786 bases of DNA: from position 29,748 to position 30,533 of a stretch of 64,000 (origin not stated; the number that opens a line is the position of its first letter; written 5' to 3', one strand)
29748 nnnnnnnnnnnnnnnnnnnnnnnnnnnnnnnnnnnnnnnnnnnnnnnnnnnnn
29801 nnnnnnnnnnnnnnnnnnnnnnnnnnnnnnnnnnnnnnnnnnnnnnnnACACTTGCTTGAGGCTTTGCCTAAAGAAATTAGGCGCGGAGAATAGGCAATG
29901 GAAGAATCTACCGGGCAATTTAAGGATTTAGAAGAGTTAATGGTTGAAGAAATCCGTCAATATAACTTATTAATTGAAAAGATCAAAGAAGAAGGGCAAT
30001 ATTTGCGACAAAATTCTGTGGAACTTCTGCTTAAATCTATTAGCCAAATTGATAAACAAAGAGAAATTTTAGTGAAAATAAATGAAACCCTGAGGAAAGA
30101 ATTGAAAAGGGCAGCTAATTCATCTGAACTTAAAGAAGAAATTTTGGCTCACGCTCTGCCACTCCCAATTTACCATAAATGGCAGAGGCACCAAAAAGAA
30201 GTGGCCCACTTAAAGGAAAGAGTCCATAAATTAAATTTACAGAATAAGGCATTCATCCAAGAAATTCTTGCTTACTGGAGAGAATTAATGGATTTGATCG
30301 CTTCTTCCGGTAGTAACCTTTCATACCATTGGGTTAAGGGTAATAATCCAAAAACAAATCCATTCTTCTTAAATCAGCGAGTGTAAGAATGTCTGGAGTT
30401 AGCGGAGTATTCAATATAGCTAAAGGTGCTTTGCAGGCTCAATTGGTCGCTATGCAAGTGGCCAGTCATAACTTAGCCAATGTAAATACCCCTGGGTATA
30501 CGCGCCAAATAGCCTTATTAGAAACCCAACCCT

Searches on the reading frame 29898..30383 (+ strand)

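Call 34: search_protein_families(library=pfam, proteins=[window:29898-30383:+], max_evalue=0.00001)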
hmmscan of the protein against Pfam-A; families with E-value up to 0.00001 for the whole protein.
window:29898-30383:+ (162 aa): 1 family
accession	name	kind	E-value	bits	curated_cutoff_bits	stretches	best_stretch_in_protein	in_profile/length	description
PF05130.17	FlgN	-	2.6e-08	34.8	30.5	1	7-140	2-135/147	FlgN protein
